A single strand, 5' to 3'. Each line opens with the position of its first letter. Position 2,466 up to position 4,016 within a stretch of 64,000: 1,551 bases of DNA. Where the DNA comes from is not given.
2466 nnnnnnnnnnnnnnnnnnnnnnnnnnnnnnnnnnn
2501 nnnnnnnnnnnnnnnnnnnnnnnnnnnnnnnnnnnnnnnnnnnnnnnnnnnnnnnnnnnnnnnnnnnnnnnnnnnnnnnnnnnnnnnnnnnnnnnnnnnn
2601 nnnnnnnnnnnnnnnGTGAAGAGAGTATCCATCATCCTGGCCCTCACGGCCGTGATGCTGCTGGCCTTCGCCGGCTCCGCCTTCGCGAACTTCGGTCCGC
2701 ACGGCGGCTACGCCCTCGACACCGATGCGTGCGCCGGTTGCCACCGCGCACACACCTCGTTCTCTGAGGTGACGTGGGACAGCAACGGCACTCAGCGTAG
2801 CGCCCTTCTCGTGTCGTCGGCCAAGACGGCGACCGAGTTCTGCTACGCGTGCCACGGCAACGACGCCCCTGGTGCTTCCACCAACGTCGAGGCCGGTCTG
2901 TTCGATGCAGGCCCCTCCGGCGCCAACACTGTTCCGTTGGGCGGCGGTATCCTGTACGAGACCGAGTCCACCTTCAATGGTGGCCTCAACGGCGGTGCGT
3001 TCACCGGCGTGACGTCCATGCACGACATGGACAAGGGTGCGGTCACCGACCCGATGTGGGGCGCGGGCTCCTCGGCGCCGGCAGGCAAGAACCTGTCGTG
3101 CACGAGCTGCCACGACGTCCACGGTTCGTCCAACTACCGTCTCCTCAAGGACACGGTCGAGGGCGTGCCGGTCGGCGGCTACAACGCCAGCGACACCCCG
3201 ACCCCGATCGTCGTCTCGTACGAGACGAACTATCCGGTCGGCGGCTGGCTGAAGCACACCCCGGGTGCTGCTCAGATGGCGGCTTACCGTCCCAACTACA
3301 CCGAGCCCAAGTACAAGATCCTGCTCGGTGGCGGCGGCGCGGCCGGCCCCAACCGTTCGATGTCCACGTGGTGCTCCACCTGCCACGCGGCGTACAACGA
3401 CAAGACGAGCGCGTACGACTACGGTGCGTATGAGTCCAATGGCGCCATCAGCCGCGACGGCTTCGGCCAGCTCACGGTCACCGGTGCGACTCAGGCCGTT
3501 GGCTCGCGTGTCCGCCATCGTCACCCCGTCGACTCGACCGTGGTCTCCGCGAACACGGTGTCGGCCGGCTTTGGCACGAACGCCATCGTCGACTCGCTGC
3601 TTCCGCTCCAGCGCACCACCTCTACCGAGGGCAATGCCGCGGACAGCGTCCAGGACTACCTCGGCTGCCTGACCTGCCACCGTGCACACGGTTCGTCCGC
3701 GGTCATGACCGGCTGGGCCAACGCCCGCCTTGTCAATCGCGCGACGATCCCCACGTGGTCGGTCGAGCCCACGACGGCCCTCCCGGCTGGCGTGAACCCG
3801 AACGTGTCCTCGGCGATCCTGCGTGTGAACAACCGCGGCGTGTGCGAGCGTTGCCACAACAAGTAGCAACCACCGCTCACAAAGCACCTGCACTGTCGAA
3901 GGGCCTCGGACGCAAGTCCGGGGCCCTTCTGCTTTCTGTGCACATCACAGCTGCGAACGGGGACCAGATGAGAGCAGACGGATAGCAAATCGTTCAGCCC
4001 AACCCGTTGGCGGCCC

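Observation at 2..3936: Hydrogenase wired directly to an OmcS-type nanowire cytochrome in one terminator-bounded operon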

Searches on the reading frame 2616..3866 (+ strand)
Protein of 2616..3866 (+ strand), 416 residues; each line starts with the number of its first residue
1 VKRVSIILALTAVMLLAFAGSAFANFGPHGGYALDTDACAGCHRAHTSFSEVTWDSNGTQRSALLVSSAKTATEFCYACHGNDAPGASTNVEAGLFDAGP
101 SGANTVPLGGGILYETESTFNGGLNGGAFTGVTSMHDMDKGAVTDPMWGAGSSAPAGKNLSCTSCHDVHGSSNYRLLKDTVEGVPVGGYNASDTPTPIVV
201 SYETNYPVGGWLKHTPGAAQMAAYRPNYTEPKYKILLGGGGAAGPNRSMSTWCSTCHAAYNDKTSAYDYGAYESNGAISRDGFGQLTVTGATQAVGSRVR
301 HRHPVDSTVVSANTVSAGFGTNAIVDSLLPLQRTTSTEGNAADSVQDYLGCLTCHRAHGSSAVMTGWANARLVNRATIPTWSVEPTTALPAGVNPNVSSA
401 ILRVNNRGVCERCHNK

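Call 4: search_protein_families(library=pfam, proteins=[window:2616-3866:+], max_evalue=0.01)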
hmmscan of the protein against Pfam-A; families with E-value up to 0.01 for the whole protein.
window:2616-3866:+ (416 aa): 6 families
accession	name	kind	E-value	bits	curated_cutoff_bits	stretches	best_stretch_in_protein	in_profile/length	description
PF09699.15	Paired_CXXCH_1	-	1e-14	54.4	20.6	1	158-181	6-28/41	Doubled CXXCH motif (Paired_CXXCH_1)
PF14522.11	Cytochrome_C7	-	1.2e-07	31.9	24.8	0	36-83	13-51/67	Cytochrome c7 and related cytochrome c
PF14537.11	Cytochrom_c3_2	-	3.3e-07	31.1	25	0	157-172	55-70/79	Cytochrome c3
PF00034.26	Cytochrom_C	-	2.6e-06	29.1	21.3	0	72-90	8-26/90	Cytochrome c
PF22113.1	Mtrc-MtrF_II-IV_dom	-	7.4e-06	26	30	1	32-83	77-166/176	Outer membrane cytochrome MtrC/MtrF-like, domains II/IV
PF22678.1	Cytochrom_c_NrfB-like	-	0.00083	20.2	27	0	158-173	57-72/89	Cytochrome c-type protein NrfB-like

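Call 5: search_solved_structures(query=window:2616-3866:+, max_evalue=10, show_alignments=3)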
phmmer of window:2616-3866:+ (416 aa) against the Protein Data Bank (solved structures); distinct sequences matched with E-value up to 10: 0.

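Call 8: find_homologous_proteins(query=window:2616-3866:+)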
Query window:2616-3866:+ (416 aa): 1504 proteins with E <= 0.001 among 8000 candidates; the best 120 are listed.
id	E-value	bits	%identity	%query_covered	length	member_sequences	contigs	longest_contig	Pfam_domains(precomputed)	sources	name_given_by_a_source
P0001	5.6e-281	950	100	100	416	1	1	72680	PF09699.16,PF14537.12,PF00034.27,PF14522.12,PF22113.2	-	-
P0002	6.4e-193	660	71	100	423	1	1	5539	PF09699.16,PF14537.12,PF00034.27,PF14522.12,PF22113.2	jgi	-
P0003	1.6e-186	639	68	100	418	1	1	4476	PF09699.16,PF14537.12,PF00034.27,PF14522.12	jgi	-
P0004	2.3e-186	638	69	100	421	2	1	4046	PF09699.16,PF14537.12,PF14522.12,PF22113.2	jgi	-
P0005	2.0e-185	635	68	100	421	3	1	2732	PF09699.16,PF14537.12,PF00034.27,PF22113.2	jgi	jgi:predicted CXXCH cytochrome family protein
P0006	5.7e-185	633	68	100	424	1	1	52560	PF09699.16,PF14537.12,PF00034.27,PF14522.12,PF22113.2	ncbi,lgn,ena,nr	ncbi:MAG: hypothetical protein CVT67_09530 [Actinobacteria bacterium HGW-Actinobacteria-7]|nr:MAG: h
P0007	9.8e-181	619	67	100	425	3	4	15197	PF09699.16,PF14537.12,PF14522.12,PF22113.2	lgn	-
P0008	2.1e-174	599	67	100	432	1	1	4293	PF09699.16,PF14537.12,PF00034.27,PF14522.12,PF22113.2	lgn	-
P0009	1.4e-167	576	64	100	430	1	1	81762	PF09699.16,PF14537.12,PF14522.12,PF22113.2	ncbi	-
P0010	3.1e-167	575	63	100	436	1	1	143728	PF09699.16,PF14537.12,PF00034.27,PF22113.2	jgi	-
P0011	2.0e-166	572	63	100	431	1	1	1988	PF09699.16,PF14537.12,PF00034.27,PF14522.12,PF22113.2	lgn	-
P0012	3.8e-166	571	64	95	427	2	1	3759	PF09699.16,PF14537.12,PF00034.27,PF14522.12,PF22113.2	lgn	-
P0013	3.8e-164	565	63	94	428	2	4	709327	PF09699.16,PF14537.12,PF22113.2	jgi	jgi:predicted CXXCH cytochrome family protein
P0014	9.6e-164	563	61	100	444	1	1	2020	PF09699.16,PF14537.12,PF00034.27,PF22113.2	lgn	-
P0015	1.6e-160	553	64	97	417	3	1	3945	PF09699.16,PF14537.12,PF13442.12,PF14522.12,PF22113.2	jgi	jgi:predicted CXXCH cytochrome family protein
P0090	7.1e-109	383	48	100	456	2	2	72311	PF09699.16,PF14537.12,PF22113.2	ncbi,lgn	ncbi:MAG: c-type cytochrome OmcS [Coriobacteriia bacterium]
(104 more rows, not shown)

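Call 9: find_encoding_contigs(protein=P0001, flank=10000, max_places=4)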
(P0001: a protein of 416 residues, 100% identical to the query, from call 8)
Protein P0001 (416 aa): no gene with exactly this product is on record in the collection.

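Call 10: search_protein_families(library=ncbifam, proteins=[window:2616-3866:+], max_evalue=0.01)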
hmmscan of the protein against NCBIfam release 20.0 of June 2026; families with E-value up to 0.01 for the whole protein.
window:2616-3866:+ (416 aa): 3 families
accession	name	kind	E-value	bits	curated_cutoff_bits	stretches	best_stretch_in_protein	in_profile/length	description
TIGR01905.1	paired_CXXCH_1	subfamily_domain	1e-13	51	25.2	1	161-181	8-28/41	doubled CXXCH domain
TIGR03508.1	decahem_SO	subfamily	9.4e-07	28.6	192.2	0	160-180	144-210/258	DmsE family decaheme c-type cytochrome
NF041028.1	decahem_GSU2203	exception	5.2e-06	25.9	325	0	156-179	122-145/317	GSU2203 family decaheme c-type cytochrome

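Call 11: find_encoding_contigs(protein=P0006, flank=10000, max_places=2)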
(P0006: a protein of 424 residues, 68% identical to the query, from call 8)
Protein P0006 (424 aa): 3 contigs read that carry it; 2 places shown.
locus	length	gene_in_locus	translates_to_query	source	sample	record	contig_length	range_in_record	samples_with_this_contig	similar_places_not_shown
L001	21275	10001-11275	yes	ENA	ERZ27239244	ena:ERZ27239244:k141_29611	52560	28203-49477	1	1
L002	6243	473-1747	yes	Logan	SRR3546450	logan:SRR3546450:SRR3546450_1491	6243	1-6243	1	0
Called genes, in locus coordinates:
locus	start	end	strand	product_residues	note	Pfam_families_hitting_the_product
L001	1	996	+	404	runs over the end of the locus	PF14522:Cytochrome_C7 (faint), PF22113:Mtrc-MtrF_II-IV_dom (faint), PF09699:Paired_CXXCH_1 (weak)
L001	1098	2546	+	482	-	-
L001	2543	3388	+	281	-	-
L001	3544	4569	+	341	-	PF12569:NatA_aux_su (faint), PF21033:RMD1-3 (faint), PF25062:ARM_TT21_N (faint), PF07719:TPR_2 (faint), PF12895:ANAPC3 (faint), PF13174:TPR_6 (faint), PF14559:TPR_19, PF13414:TPR_11 (weak), +8 more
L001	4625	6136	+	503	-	PF17170:DUF5128 (faint), PF01436:NHL (weak)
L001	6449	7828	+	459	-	PF01058:Oxidored_q6, PF14720:NiFe_hyd_SSU_C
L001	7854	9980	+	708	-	PF00374:NiFeSe_Hases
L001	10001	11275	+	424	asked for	PF14522:Cytochrome_C7 (faint), PF14537:Cytochrom_c3_2 (faint), PF22113:Mtrc-MtrF_II-IV_dom (faint), PF00034:Cytochrom_C (faint), PF09699:Paired_CXXCH_1 (faint)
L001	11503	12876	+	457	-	-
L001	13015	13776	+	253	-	-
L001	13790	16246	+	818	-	PF17957:Big_7 (weak)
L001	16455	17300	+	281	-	PF03705:CheR_N, PF01739:CheR, PF13489:Methyltransf_23 (weak), PF08242:Methyltransf_12 (weak), PF13649:Methyltransf_25 (faint), PF08241:Methyltransf_11 (faint)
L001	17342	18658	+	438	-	-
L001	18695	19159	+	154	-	PF01584:CheW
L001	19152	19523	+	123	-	PF00072:Response_reg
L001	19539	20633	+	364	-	PF00072:Response_reg, PF01339:CheB_methylest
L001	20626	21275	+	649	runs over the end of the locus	PF01627:Hpt, PF07194:P2, PF02895:H-kinase_dim, PF02518:HATPase_c, PF01584:CheW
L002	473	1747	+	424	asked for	PF14522:Cytochrome_C7 (faint), PF14537:Cytochrom_c3_2 (faint), PF22113:Mtrc-MtrF_II-IV_dom (faint), PF00034:Cytochrom_C (faint), PF09699:Paired_CXXCH_1 (faint)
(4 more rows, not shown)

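Call 12: find_encoding_contigs(protein=P0013, flank=10000, max_places=2)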
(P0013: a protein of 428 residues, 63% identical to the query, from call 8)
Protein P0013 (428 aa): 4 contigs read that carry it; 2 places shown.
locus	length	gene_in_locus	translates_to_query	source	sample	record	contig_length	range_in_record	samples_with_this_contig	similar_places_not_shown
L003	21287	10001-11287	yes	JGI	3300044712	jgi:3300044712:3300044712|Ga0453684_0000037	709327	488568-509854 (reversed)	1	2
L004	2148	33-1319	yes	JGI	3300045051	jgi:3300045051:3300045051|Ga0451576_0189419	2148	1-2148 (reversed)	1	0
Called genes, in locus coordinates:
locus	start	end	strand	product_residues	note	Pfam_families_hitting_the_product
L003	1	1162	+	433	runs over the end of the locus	PF03264:Cytochrom_NNT (faint), PF14522:Cytochrome_C7 (faint), PF22113:Mtrc-MtrF_II-IV_dom (faint), PF00034:Cytochrom_C (faint), PF09699:Paired_CXXCH_1 (weak)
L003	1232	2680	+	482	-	-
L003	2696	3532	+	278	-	-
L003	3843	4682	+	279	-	PF07719:TPR_2 (faint), PF12895:ANAPC3 (faint), PF13181:TPR_8 (faint), PF13414:TPR_11 (faint), PF13428:TPR_14 (faint), PF13424:TPR_12 (weak), PF13432:TPR_16, PF14559:TPR_19, +5 more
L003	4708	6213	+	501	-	PF17170:DUF5128 (faint), PF01436:NHL (faint)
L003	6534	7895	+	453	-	PF01058:Oxidored_q6, PF14720:NiFe_hyd_SSU_C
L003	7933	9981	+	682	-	PF00374:NiFeSe_Hases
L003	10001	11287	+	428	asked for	PF14537:Cytochrom_c3_2 (faint), PF22113:Mtrc-MtrF_II-IV_dom (faint), PF09699:Paired_CXXCH_1 (faint)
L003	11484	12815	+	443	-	-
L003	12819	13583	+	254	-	-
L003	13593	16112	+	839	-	-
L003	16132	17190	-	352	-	PF12229:PG_binding_4, PF03734:YkuD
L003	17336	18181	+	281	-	PF03705:CheR_N, PF01739:CheR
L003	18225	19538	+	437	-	PF00672:HAMP, PF00015:MCPsignal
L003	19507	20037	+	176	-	PF01584:CheW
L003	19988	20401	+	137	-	PF00072:Response_reg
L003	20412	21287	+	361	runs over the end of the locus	PF00072:Response_reg, PF01339:CheB_methylest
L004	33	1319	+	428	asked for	PF14537:Cytochrom_c3_2 (faint), PF22113:Mtrc-MtrF_II-IV_dom (faint), PF09699:Paired_CXXCH_1 (faint)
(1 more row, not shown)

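Call 14: search_solved_structures(query=A1, max_evalue=10, show_alignments=3)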
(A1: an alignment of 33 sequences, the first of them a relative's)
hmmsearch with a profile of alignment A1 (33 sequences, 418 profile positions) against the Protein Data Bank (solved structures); distinct sequences matched with E-value up to 10: 3.
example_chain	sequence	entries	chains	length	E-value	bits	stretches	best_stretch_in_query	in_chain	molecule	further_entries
6ef8_A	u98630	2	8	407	1e-12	50.9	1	38-418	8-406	C-type cytochrome OmcS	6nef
7tfs_A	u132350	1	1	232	0.29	13.2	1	34-194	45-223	Cytochrome c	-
8k9e_E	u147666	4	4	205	1.2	11.2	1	69-134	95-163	Cytochrome c domain-containing protein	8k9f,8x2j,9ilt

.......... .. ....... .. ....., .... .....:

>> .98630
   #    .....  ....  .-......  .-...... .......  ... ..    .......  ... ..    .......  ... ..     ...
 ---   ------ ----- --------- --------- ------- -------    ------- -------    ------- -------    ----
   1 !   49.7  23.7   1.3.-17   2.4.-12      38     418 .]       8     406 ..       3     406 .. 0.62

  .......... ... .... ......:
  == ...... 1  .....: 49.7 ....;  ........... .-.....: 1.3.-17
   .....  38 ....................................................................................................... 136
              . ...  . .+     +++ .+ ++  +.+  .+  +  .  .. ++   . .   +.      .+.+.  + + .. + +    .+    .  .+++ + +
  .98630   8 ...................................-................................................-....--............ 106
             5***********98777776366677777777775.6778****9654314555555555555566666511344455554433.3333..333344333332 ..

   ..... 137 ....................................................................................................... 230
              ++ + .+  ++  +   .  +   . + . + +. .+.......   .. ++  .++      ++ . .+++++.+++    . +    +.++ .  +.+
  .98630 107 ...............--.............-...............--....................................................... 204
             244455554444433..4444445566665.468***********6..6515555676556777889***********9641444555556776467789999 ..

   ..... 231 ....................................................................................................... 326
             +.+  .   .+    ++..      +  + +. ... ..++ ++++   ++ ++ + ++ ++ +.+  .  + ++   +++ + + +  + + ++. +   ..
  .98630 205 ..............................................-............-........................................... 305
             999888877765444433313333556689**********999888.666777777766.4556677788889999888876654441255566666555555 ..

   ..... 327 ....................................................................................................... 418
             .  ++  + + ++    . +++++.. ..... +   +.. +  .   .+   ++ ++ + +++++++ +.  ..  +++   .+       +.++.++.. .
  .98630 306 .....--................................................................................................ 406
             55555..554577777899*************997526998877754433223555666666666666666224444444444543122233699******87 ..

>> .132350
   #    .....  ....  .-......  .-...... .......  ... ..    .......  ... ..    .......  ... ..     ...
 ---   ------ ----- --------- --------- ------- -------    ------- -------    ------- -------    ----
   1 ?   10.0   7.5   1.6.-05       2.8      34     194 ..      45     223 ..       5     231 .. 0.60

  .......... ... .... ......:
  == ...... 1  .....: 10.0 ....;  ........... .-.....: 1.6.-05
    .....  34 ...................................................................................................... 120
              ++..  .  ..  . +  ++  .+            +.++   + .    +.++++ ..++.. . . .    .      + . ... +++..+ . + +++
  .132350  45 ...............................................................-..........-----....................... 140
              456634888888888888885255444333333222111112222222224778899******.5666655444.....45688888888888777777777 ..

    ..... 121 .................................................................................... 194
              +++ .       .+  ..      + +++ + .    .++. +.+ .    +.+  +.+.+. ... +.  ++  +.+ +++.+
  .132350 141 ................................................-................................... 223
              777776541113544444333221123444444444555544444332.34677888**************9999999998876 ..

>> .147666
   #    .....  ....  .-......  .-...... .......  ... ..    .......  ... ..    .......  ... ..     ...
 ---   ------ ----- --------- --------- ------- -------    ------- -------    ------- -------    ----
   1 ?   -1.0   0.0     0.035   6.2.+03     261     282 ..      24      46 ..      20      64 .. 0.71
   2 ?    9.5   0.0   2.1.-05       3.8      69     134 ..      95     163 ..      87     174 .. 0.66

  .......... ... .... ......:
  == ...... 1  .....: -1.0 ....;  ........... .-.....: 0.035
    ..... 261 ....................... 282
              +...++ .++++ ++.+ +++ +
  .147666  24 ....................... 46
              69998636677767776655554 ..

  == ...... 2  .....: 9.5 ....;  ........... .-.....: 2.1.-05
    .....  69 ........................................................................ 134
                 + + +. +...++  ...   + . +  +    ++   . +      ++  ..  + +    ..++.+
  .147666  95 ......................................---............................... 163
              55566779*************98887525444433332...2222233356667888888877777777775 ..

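Call 24: predict_structure(alignment_id=A1)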
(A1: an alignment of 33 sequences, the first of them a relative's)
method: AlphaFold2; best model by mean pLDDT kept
length: 416 residues; sequences in the alignment: 33
mean_pLDDT: 51.0   pTM: 0.40
mean pLDDT of the five models: 51.0, 48.9, 45.7, 45.3, 42.7
residues with pLDDT >= 90: 6; 70-90: 49; 50-70: 173; < 50: 188
segments of 3 or more residues with pLDDT < 50: 22-56, 59-94, 109-111, 126-179, 239-243, 352-372, 385-387, 389-416
pLDDT, mean of each block of 10 residues (from residue 1): 86 77 42 30 27 42 37 42 35 46 54 62 45 32 32 31 29 39 58 61 68 62 68 60 54 56 62 71 68 73 62 58 57 68 65 41 32 53 50 34 30 35
secondary structure, 60 per line:
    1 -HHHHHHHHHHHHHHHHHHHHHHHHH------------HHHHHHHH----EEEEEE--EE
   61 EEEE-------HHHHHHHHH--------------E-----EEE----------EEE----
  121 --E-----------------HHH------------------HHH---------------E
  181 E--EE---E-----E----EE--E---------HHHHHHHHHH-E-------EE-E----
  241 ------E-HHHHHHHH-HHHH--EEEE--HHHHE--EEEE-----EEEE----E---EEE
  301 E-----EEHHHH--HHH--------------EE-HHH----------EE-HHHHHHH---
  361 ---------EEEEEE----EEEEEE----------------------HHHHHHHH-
elements in order: H2-26 H39-46 E51-56 E59-64 H72-80 E101-103 E114-116 H214-223 H249-256 H258-261 E264-267 H270-273 E277-280 E286-289 E298-301 H309-312 H351-357 E370-375 E380-385 H408-415

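Call 25: find_related_loci(query=A1, collection=genome_contigs, flank=10000)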
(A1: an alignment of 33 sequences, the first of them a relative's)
Query A1 (416 aa) in genome_contigs; peptide patterns used: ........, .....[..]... (x = any residue, [..] = any of these).
598 stretches matched a pattern (row limit reached: there are more); 421 encode a relative of the query (tblastn E <= 1e-3); the best 80 are kept; 79 distinct loci.
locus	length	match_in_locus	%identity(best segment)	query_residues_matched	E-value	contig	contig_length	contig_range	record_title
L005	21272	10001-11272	68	1-416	0e+0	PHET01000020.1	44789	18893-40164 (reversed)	MAG: Actinobacteria bacterium HGW-Actinobacteria-7 Ig3397_v2_scaffold_601, whole genome shotgun sequence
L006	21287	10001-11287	68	1-416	0e+0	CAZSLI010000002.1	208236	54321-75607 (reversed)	MAG TPA_asm: uncultured Eubacteriales bacterium isolate binchicken_co152_201 genome assembly, contig: NODE_53_length_208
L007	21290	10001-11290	64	1-416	1e-170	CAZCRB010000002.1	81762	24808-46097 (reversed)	MAG TPA_asm: uncultured Eubacteriales bacterium isolate binchicken_co104_79 genome assembly, contig: NODE_250_length_817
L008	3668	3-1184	59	17-416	6e-154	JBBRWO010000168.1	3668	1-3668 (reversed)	MAG: Coriobacteriia bacterium isolate La4_metabat2.012 La4_metabat2.012_K_1674652_L_3668_cov_21.5846, whole genome shotg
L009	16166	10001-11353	54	1-416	4e-147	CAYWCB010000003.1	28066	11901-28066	MAG TPA_asm: uncultured Eubacteriales bacterium isolate SRP257756_co1_46 genome assembly, contig: NODE_1174_length_28066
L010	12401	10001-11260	55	1-416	3e-142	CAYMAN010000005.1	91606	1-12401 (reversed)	MAG TPA_asm: uncultured Eubacteriales bacterium isolate SRP302447_co4_271 genome assembly, contig: NODE_807_length_91606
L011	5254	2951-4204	54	1-416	8e-132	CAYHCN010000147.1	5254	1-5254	MAG TPA_asm: uncultured Eubacteriales bacterium isolate ERP119294_co4_461 genome assembly, contig: NODE_20831_length_525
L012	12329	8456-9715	51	1-416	8e-130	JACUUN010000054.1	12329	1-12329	MAG: Coriobacteriia bacterium isolate Kmv32 NODE_2539_length_12329_cov_5.322389, whole genome shotgun sequence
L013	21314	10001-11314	54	1-416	1e-129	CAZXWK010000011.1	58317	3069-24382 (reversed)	MAG TPA_asm: uncultured Eubacteriales bacterium isolate binchicken_co152_220 genome assembly, contig: NODE_611_length_58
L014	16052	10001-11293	50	1-416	5e-127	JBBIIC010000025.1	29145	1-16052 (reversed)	MAG: Actinomycetota bacterium isolate BR2S70218_bin_129 NODE_1271_length_29145_cov_13.155655, whole genome shotgun seque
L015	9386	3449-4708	52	1-416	3e-125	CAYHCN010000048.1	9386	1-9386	MAG TPA_asm: uncultured Eubacteriales bacterium isolate ERP119294_co4_461 genome assembly, contig: NODE_7989_length_9386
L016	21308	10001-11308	50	1-416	3e-124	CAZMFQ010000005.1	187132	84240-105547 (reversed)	MAG TPA_asm: uncultured Eubacteriales bacterium isolate binchicken_co269_74 genome assembly, contig: NODE_67_length_1871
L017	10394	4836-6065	50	1-416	5e-123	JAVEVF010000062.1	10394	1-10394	MAG: Coriobacteriia bacterium isolate BF4_114 NODE_21011_length_10394_cov_3.276225_Biofilm4, whole genome shotgun sequen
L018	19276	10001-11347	54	1-416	4e-137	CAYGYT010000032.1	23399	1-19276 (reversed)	MAG TPA_asm: uncultured Eubacteriales bacterium isolate ERP119294_co1_304 genome assembly, contig: NODE_2588_length_2339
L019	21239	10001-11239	51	1-416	4e-121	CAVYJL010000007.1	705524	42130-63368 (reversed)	MAG: uncultured Coriobacteriia bacterium isolate MFD01299.bin.2.183 genome assembly, contig: contig_39488, whole genome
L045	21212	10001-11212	41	21-414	2e-83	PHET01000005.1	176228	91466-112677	MAG: Actinobacteria bacterium HGW-Actinobacteria-7 Ig3397_v2_scaffold_159, whole genome shotgun sequence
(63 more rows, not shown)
